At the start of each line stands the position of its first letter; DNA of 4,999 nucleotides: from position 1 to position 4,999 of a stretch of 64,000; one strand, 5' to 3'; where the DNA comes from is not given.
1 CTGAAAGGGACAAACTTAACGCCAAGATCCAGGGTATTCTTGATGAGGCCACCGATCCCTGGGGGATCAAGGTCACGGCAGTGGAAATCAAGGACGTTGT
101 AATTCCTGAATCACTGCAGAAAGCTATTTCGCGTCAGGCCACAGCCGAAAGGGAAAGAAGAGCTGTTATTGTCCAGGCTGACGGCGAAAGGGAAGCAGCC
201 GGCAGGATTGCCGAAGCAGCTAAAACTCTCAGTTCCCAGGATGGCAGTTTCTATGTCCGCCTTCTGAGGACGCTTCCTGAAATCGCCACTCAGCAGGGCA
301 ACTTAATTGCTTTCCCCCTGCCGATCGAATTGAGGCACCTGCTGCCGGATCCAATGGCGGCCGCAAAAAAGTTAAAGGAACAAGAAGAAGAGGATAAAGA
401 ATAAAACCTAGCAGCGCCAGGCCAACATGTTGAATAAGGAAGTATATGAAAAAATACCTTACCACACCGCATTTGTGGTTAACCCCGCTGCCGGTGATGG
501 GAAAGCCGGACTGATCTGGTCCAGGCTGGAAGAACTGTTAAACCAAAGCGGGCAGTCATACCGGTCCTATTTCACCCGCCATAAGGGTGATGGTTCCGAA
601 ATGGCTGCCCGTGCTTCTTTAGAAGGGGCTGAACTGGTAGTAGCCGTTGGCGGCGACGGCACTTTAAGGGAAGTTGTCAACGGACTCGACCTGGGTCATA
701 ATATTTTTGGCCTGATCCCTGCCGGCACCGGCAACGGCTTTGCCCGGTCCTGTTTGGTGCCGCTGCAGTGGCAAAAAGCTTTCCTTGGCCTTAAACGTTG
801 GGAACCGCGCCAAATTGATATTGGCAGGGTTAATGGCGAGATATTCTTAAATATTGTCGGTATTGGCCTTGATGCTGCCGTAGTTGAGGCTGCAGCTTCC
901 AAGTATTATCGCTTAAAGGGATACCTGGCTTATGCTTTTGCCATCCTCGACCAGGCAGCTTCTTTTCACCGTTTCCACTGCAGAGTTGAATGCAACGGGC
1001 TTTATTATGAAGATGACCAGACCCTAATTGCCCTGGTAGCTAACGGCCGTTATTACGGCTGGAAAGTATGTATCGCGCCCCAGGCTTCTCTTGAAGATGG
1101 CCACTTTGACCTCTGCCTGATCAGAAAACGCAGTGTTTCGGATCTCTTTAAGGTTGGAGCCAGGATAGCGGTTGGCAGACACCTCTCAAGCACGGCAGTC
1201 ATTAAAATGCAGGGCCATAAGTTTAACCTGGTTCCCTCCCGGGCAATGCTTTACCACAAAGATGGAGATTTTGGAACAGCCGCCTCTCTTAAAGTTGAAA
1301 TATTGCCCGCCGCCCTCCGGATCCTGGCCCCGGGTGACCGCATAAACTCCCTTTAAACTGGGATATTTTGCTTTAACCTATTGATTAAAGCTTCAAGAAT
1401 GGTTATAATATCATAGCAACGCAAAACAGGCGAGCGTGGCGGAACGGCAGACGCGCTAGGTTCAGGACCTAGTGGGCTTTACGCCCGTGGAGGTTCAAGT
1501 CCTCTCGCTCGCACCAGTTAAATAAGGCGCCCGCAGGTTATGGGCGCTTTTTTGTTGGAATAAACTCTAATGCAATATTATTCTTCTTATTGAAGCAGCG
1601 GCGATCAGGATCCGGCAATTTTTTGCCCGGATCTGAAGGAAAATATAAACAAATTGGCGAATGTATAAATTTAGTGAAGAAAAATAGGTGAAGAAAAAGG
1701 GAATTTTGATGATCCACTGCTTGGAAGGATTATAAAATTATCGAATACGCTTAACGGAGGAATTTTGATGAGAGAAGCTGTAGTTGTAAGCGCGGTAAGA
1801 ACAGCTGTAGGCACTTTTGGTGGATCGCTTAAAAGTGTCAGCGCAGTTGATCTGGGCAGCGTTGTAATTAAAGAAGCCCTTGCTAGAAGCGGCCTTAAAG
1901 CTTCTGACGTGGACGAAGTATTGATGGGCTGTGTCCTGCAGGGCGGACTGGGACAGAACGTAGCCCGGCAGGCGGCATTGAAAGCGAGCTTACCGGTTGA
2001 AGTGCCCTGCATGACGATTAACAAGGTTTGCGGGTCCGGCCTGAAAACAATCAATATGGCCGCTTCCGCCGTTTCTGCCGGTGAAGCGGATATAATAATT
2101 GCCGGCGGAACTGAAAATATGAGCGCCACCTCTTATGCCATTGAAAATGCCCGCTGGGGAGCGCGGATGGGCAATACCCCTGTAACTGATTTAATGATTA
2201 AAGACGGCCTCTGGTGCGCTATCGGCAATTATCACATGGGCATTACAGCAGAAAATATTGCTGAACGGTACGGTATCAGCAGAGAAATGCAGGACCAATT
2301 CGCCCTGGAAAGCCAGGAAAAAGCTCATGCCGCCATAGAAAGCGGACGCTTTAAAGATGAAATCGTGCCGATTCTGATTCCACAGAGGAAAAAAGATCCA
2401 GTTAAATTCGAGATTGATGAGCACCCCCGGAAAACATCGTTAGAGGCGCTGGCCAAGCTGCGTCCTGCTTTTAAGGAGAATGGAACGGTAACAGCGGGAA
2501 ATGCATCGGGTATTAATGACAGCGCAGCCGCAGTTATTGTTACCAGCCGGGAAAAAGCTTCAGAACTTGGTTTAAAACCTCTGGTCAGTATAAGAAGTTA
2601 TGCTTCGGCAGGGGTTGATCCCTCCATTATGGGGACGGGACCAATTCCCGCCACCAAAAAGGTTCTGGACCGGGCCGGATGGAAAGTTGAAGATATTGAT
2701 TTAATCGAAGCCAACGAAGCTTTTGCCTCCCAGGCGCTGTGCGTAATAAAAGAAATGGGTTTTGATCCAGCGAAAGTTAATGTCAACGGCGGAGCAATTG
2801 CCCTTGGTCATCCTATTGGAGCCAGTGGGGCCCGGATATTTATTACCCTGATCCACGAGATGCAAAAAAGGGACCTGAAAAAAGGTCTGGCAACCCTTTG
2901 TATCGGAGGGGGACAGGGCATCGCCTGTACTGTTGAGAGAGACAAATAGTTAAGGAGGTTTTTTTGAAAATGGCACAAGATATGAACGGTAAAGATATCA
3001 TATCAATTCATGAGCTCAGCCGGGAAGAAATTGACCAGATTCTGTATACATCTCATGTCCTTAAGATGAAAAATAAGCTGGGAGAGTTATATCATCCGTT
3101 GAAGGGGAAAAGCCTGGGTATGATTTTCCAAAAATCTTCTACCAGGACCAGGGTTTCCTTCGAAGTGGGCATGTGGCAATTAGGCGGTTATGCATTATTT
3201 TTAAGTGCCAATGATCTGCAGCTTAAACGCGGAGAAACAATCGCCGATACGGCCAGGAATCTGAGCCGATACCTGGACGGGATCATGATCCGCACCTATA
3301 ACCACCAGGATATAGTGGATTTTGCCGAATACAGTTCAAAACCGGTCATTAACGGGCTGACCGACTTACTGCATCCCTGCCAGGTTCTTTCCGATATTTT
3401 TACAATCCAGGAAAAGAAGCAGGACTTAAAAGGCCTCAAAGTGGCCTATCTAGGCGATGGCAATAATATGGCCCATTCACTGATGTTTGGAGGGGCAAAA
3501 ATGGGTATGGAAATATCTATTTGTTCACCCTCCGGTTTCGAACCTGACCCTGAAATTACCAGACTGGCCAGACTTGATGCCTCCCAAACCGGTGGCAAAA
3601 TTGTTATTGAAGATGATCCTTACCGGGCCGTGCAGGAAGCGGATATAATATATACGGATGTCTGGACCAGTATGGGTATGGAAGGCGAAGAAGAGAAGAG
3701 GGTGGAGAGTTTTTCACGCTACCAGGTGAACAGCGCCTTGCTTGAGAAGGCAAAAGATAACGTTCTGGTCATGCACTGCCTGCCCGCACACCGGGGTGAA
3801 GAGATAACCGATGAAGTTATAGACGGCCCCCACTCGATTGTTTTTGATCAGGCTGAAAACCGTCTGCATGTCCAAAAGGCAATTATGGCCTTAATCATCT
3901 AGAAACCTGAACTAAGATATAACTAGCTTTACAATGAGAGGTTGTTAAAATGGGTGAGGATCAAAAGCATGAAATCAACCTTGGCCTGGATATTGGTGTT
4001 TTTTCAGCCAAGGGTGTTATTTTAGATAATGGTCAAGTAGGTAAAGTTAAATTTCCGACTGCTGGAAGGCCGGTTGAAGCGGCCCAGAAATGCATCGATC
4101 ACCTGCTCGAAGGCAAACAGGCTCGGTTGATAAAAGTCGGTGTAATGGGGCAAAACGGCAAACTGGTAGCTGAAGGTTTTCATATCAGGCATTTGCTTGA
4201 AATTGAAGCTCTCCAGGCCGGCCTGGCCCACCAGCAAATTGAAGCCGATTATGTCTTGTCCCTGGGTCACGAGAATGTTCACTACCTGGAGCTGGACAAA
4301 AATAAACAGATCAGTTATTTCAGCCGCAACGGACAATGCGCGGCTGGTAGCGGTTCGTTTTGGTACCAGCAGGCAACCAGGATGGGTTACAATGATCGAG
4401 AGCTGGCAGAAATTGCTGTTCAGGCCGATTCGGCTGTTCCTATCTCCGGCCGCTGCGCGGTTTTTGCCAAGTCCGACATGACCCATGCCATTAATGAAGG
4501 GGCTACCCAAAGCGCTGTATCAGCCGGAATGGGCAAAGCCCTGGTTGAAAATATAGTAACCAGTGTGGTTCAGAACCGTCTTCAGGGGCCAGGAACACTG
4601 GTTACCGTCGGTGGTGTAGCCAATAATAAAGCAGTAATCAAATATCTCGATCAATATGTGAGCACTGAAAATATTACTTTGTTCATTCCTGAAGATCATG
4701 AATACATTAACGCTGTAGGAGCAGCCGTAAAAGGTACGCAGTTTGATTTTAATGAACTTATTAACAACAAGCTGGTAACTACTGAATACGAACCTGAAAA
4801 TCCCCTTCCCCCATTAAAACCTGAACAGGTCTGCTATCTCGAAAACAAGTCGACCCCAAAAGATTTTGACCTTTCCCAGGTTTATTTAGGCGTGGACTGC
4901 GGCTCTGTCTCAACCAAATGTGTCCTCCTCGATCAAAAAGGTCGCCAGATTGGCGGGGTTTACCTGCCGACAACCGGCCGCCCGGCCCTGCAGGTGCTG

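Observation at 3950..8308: A 1452-aa protein that puts two activase-type ATPase domains and a dehydratase-component-like domain in one polypeptide, co-directional with a thiolase and an ornithine carbamoyltransferase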

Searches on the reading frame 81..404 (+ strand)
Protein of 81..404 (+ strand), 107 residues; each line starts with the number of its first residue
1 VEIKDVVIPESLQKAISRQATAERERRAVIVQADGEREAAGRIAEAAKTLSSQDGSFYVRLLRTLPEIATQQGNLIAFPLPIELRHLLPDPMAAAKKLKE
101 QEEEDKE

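Call 7: search_protein_families(library=ncbifam, proteins=[window:81-404:+], max_evalue=0.001)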
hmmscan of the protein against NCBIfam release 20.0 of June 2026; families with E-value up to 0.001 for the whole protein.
window:81-404:+ (107 aa): 0 families

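Call 19: search_protein_families(library=pfam, proteins=[window:81-404:+], max_evalue=10)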
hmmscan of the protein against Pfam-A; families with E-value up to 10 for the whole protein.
window:81-404:+ (107 aa): 2 families
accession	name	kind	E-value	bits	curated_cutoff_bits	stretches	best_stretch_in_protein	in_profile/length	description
PF01145.31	Band_7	-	0.025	15.1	23.6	1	2-36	141-175/176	SPFH domain / Band 7 family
PF13380.12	CoA_binding_2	-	0.05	14.5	22.8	1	5-59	60-113/116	CoA binding domain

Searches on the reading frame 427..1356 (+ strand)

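Call 7: search_protein_families(library=ncbifam, proteins=[window:427-1356:+], max_evalue=0.001)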
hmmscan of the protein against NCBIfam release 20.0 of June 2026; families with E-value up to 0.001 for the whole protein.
window:427-1356:+ (309 aa): 11 families
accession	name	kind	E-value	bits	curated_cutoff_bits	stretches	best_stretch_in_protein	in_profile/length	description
TIGR00147.1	TIGR00147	subfamily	5.2e-51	173.4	118.65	1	13-302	3-295/296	YegS/Rv2252/BmrU family lipid kinase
NF009604.0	PRK13057.1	equivalog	6.3e-47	160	274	1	13-304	10-297/302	lipid kinase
NF009874.0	PRK13337.1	equivalog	1.5e-41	142.3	385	1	19-307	10-299/305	diacylglycerol kinase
NF009603.0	PRK13055.1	subfamily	1.1e-36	126.5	342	1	16-307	7-305/335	diacylglycerol kinase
NF009602.0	PRK13054.1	equivalog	3.9e-36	124.7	284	1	49-304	38-295/301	lipid kinase YegS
NF009605.0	PRK13059.1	equivalog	2.5e-30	105.5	313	1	15-302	5-292/295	putative lipid kinase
TIGR03702.1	lip_kinase_YegS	equivalog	4.4e-29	101.5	387.45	1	40-303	25-290/295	lipid kinase YegS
NF002033.0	PRK00861.1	subfamily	7.2e-29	100.4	293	1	14-304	14-307/328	putative lipid kinase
NF008882.0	PRK11914.1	equivalog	1.3e-27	96.8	302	1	14-303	11-304/306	diacylglycerol kinase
NF009025.0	PRK12361.1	equivalog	1.7e-21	76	505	1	11-305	241-543/546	hypothetical protein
NF040993.1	MamU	equivalog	1e-16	61.2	400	1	30-302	22-295/296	lipid kinase MamU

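Call 19: search_protein_families(library=pfam, proteins=[window:427-1356:+], max_evalue=10)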
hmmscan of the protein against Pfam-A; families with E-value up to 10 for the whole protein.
window:427-1356:+ (309 aa): 3 families
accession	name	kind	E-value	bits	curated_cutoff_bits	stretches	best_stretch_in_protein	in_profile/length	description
PF00781.29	DAGK_cat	-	5.4e-27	94.3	23.6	1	15-135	3-125/125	Diacylglycerol kinase catalytic domain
PF19279.4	YegS_C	-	6.9e-26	91.3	27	1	143-300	2-157/158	YegS C-terminal NAD kinase beta sandwich-like domain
PF01513.26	NAD_kinase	-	0.0053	17.5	25.5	1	59-87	64-92/130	ATP-NAD kinase N-terminal domain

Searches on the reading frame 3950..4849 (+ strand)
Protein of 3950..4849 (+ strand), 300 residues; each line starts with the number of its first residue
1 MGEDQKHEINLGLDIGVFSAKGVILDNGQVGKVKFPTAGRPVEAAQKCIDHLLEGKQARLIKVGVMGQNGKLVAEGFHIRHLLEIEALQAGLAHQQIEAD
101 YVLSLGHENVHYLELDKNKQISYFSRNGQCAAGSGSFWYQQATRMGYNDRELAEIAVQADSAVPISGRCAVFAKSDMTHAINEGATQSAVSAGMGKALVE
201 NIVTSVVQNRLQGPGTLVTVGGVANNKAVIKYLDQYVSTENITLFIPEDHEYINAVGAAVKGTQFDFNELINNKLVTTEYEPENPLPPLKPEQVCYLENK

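Call 41: search_solved_structures(query=window:3950-4849:+, max_evalue=0.01, show_alignments=2)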
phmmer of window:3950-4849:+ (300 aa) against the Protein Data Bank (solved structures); distinct sequences matched with E-value up to 0.01: 5.
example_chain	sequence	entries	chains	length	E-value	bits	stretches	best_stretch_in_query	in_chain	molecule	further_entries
4eht_A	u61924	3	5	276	1e-20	77.6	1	10-260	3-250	Activator of 2-hydroxyisocaproyl-CoA dehydratase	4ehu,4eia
7yyl_E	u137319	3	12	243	3.7e-17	65.9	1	11-260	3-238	Putative CoA-substrate-specific enzyme activase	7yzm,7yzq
9gai_D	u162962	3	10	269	8.6e-17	64.8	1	12-260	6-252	3-methylbenzoyl-CoA reductase alpha subunit MbdQ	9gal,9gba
1hux_A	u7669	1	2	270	4e-15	59.3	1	10-260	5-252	ACTIVATOR OF (R)-2-HYDROXYGLUTARYL-COA DEHYDRATASE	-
9gai_C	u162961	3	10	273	2.2e-11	47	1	10-230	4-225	3-methylbenzoyl-CoA reductase delta subunit MbdP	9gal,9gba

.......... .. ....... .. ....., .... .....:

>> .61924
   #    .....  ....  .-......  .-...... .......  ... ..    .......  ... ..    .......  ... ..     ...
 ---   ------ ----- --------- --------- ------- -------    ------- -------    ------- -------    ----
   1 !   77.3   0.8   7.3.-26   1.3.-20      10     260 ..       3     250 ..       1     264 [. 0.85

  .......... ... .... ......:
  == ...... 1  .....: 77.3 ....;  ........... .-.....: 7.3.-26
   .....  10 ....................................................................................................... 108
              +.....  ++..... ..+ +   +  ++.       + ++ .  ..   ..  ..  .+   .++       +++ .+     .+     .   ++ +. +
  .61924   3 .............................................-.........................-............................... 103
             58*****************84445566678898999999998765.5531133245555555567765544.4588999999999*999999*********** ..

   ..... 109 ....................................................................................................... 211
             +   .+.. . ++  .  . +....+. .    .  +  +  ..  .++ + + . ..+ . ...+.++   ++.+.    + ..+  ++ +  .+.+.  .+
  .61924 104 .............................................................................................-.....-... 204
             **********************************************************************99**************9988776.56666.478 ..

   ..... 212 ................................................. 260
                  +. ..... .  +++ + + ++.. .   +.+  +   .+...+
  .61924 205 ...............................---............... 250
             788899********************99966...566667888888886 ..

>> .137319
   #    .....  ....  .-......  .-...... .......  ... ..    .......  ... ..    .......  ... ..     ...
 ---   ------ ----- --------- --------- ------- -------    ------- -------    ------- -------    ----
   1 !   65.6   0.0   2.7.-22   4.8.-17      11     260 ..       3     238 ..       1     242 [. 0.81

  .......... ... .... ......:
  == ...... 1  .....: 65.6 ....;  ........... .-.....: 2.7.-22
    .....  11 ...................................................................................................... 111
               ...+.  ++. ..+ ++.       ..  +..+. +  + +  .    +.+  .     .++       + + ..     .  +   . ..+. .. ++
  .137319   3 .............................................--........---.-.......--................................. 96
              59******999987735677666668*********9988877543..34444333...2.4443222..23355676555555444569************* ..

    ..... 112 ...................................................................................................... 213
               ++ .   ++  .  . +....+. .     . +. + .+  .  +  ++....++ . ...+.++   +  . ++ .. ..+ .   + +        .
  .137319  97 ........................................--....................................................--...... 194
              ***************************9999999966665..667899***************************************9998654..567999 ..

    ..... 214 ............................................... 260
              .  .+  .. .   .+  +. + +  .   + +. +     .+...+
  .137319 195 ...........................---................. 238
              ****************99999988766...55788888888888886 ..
